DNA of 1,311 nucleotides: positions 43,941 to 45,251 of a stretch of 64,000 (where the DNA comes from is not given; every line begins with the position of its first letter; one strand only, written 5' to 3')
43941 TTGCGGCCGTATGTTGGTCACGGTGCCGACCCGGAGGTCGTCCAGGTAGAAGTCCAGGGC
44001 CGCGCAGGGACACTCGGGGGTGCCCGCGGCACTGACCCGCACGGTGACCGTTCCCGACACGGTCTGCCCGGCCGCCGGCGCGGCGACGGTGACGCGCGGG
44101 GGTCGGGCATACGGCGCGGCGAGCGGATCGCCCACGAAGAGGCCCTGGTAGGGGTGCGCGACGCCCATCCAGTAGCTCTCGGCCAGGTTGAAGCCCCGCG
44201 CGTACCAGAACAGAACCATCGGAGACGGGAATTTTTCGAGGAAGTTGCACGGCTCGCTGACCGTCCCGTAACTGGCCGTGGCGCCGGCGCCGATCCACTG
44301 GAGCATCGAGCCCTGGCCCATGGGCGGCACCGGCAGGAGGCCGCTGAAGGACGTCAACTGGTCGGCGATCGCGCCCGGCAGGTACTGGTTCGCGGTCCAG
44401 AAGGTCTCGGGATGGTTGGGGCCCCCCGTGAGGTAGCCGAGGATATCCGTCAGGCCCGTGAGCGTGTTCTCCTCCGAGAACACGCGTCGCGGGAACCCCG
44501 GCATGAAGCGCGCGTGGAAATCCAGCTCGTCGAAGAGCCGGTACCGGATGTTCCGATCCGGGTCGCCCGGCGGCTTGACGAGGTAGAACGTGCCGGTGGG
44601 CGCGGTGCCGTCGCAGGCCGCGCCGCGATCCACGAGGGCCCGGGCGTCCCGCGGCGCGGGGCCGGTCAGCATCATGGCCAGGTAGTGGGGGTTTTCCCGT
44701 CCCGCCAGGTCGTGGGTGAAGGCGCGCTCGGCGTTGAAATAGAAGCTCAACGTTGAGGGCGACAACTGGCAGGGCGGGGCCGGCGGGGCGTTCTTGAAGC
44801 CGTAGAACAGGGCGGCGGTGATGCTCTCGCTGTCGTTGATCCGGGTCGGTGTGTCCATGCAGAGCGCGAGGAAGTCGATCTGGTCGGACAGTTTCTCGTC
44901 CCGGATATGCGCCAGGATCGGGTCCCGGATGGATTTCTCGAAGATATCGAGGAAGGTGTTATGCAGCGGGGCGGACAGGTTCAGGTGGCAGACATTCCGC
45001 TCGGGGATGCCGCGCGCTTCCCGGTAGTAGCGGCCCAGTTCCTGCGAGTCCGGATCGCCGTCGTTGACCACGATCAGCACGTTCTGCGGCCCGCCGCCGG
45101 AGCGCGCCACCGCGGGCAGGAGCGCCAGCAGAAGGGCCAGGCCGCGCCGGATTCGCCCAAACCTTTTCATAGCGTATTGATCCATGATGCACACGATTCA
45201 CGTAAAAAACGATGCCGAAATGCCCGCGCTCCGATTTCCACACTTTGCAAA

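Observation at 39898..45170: Tandem paralogous giant secreted proteins sharing an uncharacterised conserved N-terminal domain, next to the exosortase/EPS genes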

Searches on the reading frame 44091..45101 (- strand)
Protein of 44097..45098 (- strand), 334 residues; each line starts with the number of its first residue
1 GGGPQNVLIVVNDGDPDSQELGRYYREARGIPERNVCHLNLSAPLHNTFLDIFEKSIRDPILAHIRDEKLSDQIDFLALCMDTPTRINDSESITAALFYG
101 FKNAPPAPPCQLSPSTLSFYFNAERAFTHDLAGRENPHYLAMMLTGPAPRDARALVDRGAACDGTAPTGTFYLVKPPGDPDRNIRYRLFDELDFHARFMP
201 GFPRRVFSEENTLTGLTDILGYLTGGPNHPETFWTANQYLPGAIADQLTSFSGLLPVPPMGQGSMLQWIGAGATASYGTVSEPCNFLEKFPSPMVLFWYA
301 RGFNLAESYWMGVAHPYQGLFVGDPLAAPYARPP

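Call 10: find_homologous_proteins(query=window:44097-45098:-, max_evalue=0.001)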
Query seq(334 aa) (334 aa): 2676 proteins with E <= 0.001 among 5011 candidates; the best 120 are listed.
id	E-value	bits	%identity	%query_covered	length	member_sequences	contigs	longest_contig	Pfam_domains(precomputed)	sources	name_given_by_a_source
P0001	2.0e-162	559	71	100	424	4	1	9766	PF17957.8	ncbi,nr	ncbi:MAG: TIGR03790 family protein [Verrucomicrobia bacterium]|nr:TIGR03790 family protein [Verrucom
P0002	3.7e-90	321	47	100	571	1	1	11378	-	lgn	-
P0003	1.4e-89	319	47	100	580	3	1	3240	-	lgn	-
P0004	2.2e-86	308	48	100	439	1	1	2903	-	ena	-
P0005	2.3e-82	295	45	97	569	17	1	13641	-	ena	-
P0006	4.1e-81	291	46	100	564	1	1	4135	-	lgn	-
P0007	2.3e-80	289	44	97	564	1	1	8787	-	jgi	jgi:uncharacterized protein (TIGR03790 family)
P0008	3.5e-80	288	45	100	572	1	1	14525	-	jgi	-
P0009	5.1e-80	288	44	97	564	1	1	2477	-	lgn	-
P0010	9.0e-80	287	44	97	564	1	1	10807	-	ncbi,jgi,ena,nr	ncbi:MAG TPA: hypothetical protein DCM68_00490 [Verrucomicrobia bacterium]|nr:hypothetical protein [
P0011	8.2e-79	284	44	100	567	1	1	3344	-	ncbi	-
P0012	8.8e-79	283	42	97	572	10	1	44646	-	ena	-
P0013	9.7e-79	283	43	97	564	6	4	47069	-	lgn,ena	-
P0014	9.9e-79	283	44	97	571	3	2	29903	-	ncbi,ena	-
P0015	1.2e-78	283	45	97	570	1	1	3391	-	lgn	-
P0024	1.3e-77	280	42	97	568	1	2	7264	-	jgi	jgi:uncharacterized protein (TIGR03790 family)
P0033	1.2e-76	276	44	97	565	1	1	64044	-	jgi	jgi:uncharacterized protein (TIGR03790 family)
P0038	2.1e-76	276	42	97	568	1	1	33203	-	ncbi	ncbi:MAG: TIGR03790 family protein [Kiritimatiellia bacterium]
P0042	6.9e-76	274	43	100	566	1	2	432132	-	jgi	jgi:uncharacterized protein (TIGR03790 family)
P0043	7.2e-76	274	43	97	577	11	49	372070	-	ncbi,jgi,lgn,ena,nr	ncbi:MAG TPA: TIGR03790 family protein [Kiritimatiellia bacterium]|jgi:uncharacterized protein (TIGR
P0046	8.8e-76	274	42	97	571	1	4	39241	-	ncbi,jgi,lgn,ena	jgi:uncharacterized protein (TIGR03790 family)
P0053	3.8e-75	271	43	97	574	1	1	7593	-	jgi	jgi:uncharacterized protein (TIGR03790 family)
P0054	4.9e-75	271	41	97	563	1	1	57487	-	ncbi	ncbi:MAG: TIGR03790 family protein [Kiritimatiellia bacterium]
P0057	7.8e-75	270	42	97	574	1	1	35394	-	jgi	jgi:uncharacterized protein (TIGR03790 family)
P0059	1.5e-74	269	44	100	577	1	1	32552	-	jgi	jgi:uncharacterized protein (TIGR03790 family)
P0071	1.8e-72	263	40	97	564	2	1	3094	-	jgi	jgi:uncharacterized protein (TIGR03790 family)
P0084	4.8e-65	238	41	95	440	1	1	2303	-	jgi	jgi:uncharacterized protein (TIGR03790 family)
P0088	8.8e-64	234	41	100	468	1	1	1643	-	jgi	jgi:uncharacterized protein (TIGR03790 family)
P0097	1.9e-60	223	41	100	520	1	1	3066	-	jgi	jgi:uncharacterized protein (TIGR03790 family)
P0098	7.1e-60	221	39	99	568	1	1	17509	-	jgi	jgi:uncharacterized protein (TIGR03790 family)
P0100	5.9e-58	215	38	95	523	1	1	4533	-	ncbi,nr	ncbi:MAG: TIGR03790 family protein, partial [Akkermansiaceae bacterium]|nr:TIGR03790 family protein 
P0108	4.3e-55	206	39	99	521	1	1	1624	-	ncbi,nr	ncbi:MAG TPA: TIGR03790 family protein, partial [Bacillota bacterium]|nr:TIGR03790 family protein [B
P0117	2.3e-52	197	40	99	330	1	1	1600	-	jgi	jgi:uncharacterized protein (TIGR03790 family)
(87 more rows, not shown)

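Call 13: search_solved_structures(query=A1, max_evalue=10)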
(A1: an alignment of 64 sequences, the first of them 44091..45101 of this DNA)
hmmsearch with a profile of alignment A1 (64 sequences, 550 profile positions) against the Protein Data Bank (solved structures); distinct sequences matched with E-value up to 10: 3.
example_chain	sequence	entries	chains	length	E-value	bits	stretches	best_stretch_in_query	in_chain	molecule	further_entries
8q7s_C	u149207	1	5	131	0.31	12.6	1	35-70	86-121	VHH Antibody Ma6F06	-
1v43_A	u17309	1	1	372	0.84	11.1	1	420-521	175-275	sugar-binding transport ATP-binding protein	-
1vci_A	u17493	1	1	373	0.85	11.1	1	420-521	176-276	sugar-binding transport ATP-binding protein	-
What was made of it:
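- On Clan CD cysteine peptidases (C11/C13/C14/C25/C50/C80): The PDB profile search found nothing relevant (call 13).
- Tried and rejected: A profile of 64 N-domains found no relevant match at E up to 10 (call 13).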

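Call 14: find_related_loci(query=A1, collection=genome_contigs, flank=10000)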
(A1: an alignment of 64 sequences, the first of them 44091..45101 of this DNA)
Query A1 (337 aa) in genome_contigs; peptide patterns used: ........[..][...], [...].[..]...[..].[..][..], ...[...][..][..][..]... (x = any residue, [..] = any of these).
598 stretches matched a pattern (row limit reached: there are more); 575 encode a relative of the query (tblastn E <= 1e-3); the best 80 are kept; 80 distinct loci.
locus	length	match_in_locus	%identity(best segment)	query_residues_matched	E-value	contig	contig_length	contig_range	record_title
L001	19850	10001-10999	71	5-337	1e-163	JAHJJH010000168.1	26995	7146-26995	MAG: Verrucomicrobia bacterium isolate Modern_marine_rock_biofilm.mb.29 Modern_marine_rock.mb.29_k141_420026, whole geno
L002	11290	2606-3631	41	1-337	7e-81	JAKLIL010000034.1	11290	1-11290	MAG: Verrucomicrobia bacterium isolate RA.bin86 RA.bin86_34, whole genome shotgun sequence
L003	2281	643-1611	42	2-325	1e-78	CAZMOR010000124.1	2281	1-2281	MAG TPA_asm: uncultured Verrucomicrobiota bacterium isolate binchicken_co229_56 genome assembly, contig: k141_394312, wh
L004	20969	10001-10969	42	1-325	7e-75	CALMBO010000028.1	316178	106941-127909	MAG TPA_asm: uncultured Verrucomicrobia bacterium isolate SRR5468110_bin.44_CONCOCT_v1.1_MAG genome assembly, contig: ER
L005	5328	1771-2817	41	1-337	4e-74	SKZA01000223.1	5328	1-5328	MAG: Kiritimatiellae bacterium isolate CSSed162cmB_311 CSSed16-2cmB-79590, whole genome shotgun sequence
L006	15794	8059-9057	43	1-334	2e-72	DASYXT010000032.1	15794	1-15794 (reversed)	MAG TPA_asm: Verrucomicrobiia bacterium isolate SMAG_U6315 k141_585955, whole genome shotgun sequence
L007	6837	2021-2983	42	5-325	3e-72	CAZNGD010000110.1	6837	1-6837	MAG TPA_asm: uncultured Verrucomicrobiota bacterium isolate binchicken_co45_351 genome assembly, contig: NODE_21797_leng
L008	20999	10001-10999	41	1-334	1e-71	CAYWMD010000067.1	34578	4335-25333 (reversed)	MAG TPA_asm: uncultured Bifidobacteriaceae bacterium isolate SRP292972_co2_226 genome assembly, contig: NODE_1119_length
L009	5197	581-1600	41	1-335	7e-71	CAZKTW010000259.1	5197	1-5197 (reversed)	MAG TPA_asm: uncultured Bifidobacteriaceae bacterium isolate binchicken_co54_354 genome assembly, contig: NODE_30376_len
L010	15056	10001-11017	42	1-325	2e-70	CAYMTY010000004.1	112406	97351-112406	MAG TPA_asm: uncultured Verrucomicrobiota bacterium isolate SRP192927_co4_543 genome assembly, contig: NODE_132_length_1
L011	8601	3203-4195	39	1-334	2e-69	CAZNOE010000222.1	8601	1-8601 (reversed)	MAG TPA_asm: uncultured Bifidobacteriaceae bacterium isolate SRP119689_co1_68 genome assembly, contig: NODE_13030_length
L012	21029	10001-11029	40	1-335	3e-68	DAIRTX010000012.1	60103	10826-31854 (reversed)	MAG TPA_asm: Verrucomicrobiota bacterium isolate CTOTU10862 NODE_56_length_60103_cov_9.052974, whole genome shotgun sequ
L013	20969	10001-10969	42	18-335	5e-68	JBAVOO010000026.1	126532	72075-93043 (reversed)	MAG: Verrucomicrobiia bacterium isolate MFD03092_ilm_asm_bin27 k127_156552, whole genome shotgun sequence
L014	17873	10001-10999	41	1-334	4e-68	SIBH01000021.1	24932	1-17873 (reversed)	MAG: Pedosphaera sp. isolate Baikal-deep-G228 BACOMB-C9319, whole genome shotgun sequence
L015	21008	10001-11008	40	1-334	5e-67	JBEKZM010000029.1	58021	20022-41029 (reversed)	MAG: Verrucomicrobiota bacterium isolate SPRUCE 6 SPRUCE_6_29, whole genome shotgun sequence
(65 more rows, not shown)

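Call 17: predict_structure(alignment_id=A1)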
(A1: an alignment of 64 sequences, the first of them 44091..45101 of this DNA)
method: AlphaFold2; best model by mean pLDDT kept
length: 337 residues; sequences in the alignment: 64
mean_pLDDT: 93.0   pTM: 0.92
mean pLDDT of the five models: 93.0, 92.4, 92.1, 91.8, 91.8
residues with pLDDT >= 90: 268; 70-90: 59; 50-70: 10; < 50: 0
segments of 3 or more residues with pLDDT < 50: none
pLDDT, mean of each block of 10 residues (from residue 1): 87 97 98 98 87 97 98 97 95 95 80 87 95 81 97 98 97 91 81 95 95 96 93 96 95 89 92 97 84 96 97 96 98 81
secondary structure, 60 per line:
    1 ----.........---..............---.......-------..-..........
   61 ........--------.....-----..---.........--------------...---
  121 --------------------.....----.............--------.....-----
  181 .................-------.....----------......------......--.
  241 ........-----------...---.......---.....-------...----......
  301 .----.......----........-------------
elements in order: E8-13 H17-30 E37-40 H51-68 E77-81 H94-100 E141-145 H150-162 E171-175 H181-197 E205-209 E220-225 H232-237 E240-248 H266-272 E276-280 H295-301 H306-312 E320-324
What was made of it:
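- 44100..45101 (-): A TIGR03790 domain (aa 24-357). Key residues: C134, R206, R209, Q271 (His in relatives), T273-S274, E306, C308, K313, E331. AlphaFold model with pLDDT 93 (call 17).
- The AF2 model of the N-domain has pLDDT 93 and pTM 0.92 (call 17).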

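Call 20: fold_search(model_id=the predicted structure, library=pdb)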
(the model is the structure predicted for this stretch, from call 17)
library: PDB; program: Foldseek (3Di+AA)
matches with E <= 10: 453; with E <= 0.001: 9
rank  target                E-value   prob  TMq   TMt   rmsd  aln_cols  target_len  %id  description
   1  5fby_A                1.8e-06  1.00  0.39  0.28   8.0       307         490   15  Crystal structure of ctSPD (released 2016-03-30)
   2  6i9a_A                2.7e-05  1.00  0.49  0.39   7.6       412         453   10  Porphyromonas gingivalis gingipain K (Kgp) in complex with inhibitor KYT-36 (released 2019-03-13)
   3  5fc2_B                2.7e-05  1.00  0.38  0.28   9.4       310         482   16  Structure of a separase in complex with a pAMK peptide containing a phospho-serine (released 2016-03-30)
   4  5fc3_B                7.3e-05  1.00  0.39  0.29   7.6       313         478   14  Structural basis of cohesin cleavage by separase (released 2016-03-30)
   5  4rbm                  7.8e-05  1.00  0.49  0.39   7.7       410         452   11  Porphyromonas gingivalis gingipain K (Kgp) catalytic and immunoglobulin superfamily-like domains (released 2014-10-08)
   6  9hn5_A                8.3e-05  1.00  0.35  0.10   5.9       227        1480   17  Cryo-EM structure of human separase bound to phosphorylated SCC1 (100-320 aa) (released 2025-09-03)
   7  9hvy                  1.1e-04  0.97  0.35  0.11   8.3       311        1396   14  Cryo-EM structure of human separase-SCC1 (1-631) fusion protein (released 2026-01-14)
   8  9hn0_B                3.8e-04  1.00  0.36  0.09   5.4       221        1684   16  Cryo-EM structure of human separase bound to SCC1 (310-550 aa) (released 2025-09-03)
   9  9hma                  6.5e-04  0.99  0.37  0.11   5.4       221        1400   15  Cryo-EM structure of apo human separase (released 2025-09-03)
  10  5u1t_A                3.2e-03  0.87  0.37  0.11   9.7       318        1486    9  Crystal structure of the Saccharomyces cerevisiae separase-securin complex at 2.6 angstrom resolution (released 2017-02-08)
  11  7y84_C                3.7e-03  0.47  0.28  0.17  11.9       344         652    8  CryoEM structure of type III-E CRISPR Craspase gRAMP-crRNA in complex with TPR-CHAT protease (released 2022-12-14)
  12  5mz6_1                1.3e-02  0.57  0.35  0.14   9.0       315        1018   10  Cryo-EM structure of a Separase-Securin complex from Caenorhabditis elegans at 3.8 A resolution (released 2017-03-08)
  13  7nj1_A                1.6e-02  0.47  0.35  0.11  11.2       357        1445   12  CryoEM structure of the human Separase-Securin complex (released 2021-08-04)
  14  8d9h_E                1.9e-02  0.47  0.29  0.17   9.1       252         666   10  gRAMP-TPR-CHAT match PFS target RNA(Craspase) (released 2023-06-14)
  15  8d9f_A                4.6e-02  0.18  0.28  0.17  13.1       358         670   10  gRAMP-TPR-CHAT (Craspase) (released 2023-06-14)
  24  6za2_B                1.1e-01  0.12  0.30  0.12  12.5       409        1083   11  Crystal structure of dimeric latent PorU from Porphyromonas gingivalis (released 2021-09-29)
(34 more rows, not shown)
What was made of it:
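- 44100..45101 (-): Foldseek hits to clan CD peptidases (call 20).
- On Clan CD cysteine peptidases (C11/C13/C14/C25/C50/C80): All Foldseek hits with high probability are clan CD: E from 1.8e-6 to 1e-4, probability 1.00, TM 0.35-0.49 (call 20).
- Closest known: Gingipains K/R. Same: Gingipain K is the best-covering structural match: TM 0.49 over about 410 aligned columns, E about 3e-5 (call 20).
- Closest known: Separase protease domain. Same: CHAT hits are weaker (E about 4e-3 and above) (call 20).
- Closest known: PorU. Same: PorU appears weakly among the fold hits (6za2, E = 0.11; call 20).
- All Foldseek PDB hits with high probability are clan CD (call 20): The fold neighbours are all clan CD (call 20).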

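Call 23: search_protein_families(library=pfam, alignment_id=A1, max_evalue=10)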
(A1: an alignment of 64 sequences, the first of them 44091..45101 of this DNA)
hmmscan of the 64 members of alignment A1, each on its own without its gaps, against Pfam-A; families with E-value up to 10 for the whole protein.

A. member 1, window:44091-45101:- (337 aa): 0 families

B. families by the number of members that match (of 64 scanned): 15 families
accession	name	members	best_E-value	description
PF17957.7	Big_7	24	4.2e-06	Bacterial Ig domain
PF06832.18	BiPBP_C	5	0.00044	Penicillin-Binding Protein C-terminus Family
PF20913.2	ObcA_N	1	0.021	Oxalate Biosynthetic Component A, N-terminal domain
PF00094.30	VWD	1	0.069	von Willebrand factor type D domain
PF13953.12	PapC_C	1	0.078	PapC C-terminal domain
PF06749.17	DUF1218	1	0.081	Protein of unknown function (DUF1218)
PF06586.17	TraK_N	1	0.087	TraK N-terminal domain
PF22850.1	CATSPERD-E_C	1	0.14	CATSPERD/E C-terminal domain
PF10090.15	HPTransfase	1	0.15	Histidine phosphotransferase C-terminal domain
PF04880.18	NUDE_C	1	0.2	NUDE protein, C-terminal conserved region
PF19393.4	DUF5968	1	0.21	Family of unknown function (DUF5968)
PF01428.23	zf-AN1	1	0.29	AN1-like Zinc finger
PF25612.1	DUF7940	1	0.3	Family of unknown function (DUF7940)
PF03633.20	Glyco_hydro_65C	1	0.44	Glycosyl hydrolase family 65, C-terminal domain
PF03422.21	CBM_6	1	1.7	Carbohydrate binding module (family 6)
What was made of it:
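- On Clan CD cysteine peptidases (C11/C13/C14/C25/C50/C80): None of 64 members matches any such Pfam family, even at E up to 10 (call 23).
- Closest known: Gingipains K/R. Different: There is no detectable sequence similarity (calls 13, 23).
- There is no sequence-level link to any peptidase family: Pfam scans at E up to 10 on 64 members (call 23) and a PDB profile search (call 13) both found nothing.
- Tried and rejected: A scan of all 64 members at E up to 10 returned only Big_7 and BiPBP_C plus noise (call 23).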

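Call 57: search_protein_representatives(alignment_id=A3)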
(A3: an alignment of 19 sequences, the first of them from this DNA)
Query: 19 sequences, 334 profile positions. Proteins with E-value up to 0.001 (for the whole library): 7079; up to 1e-10: 4216; up to 1e-30: 1584. The best 150 are listed.
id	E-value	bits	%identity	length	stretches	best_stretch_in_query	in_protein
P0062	3.5e-134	463.8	-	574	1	2-333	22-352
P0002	6.0e-129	446.6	-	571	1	2-333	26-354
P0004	5.0e-128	443.5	-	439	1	1-333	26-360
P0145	6.2e-128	443.2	-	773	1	1-333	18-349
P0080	1.7e-127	441.8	-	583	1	4-333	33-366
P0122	2.3e-124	431.5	-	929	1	1-333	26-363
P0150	1.1e-120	419.4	-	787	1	1-333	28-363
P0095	1.7e-120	418.7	-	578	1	2-333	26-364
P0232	1.5e-117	409.1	-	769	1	1-333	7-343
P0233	2.9e-116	404.9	-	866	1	1-333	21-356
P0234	2.4e-115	401.9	-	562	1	3-333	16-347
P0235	2.4e-115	401.8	-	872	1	1-333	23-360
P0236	6.8e-115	400.4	-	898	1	1-333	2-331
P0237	2.2e-114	398.7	-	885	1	2-333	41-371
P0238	4.9e-114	397.6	-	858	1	1-333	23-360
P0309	1.1e-91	324.1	-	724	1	3-333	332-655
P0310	2.2e-91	323.1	-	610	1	2-332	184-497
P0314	1.1e-90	320.8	-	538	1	2-332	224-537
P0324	1.0e-89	317.6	-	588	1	2-332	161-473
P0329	2.6e-89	316.2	-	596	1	4-333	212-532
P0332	4.3e-89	315.6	-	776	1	4-332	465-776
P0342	1.3e-87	310.7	-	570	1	3-331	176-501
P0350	1.1e-86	307.6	-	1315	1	3-331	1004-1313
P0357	7.5e-86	304.9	-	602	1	3-333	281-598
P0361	3.1e-85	302.9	-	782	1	2-333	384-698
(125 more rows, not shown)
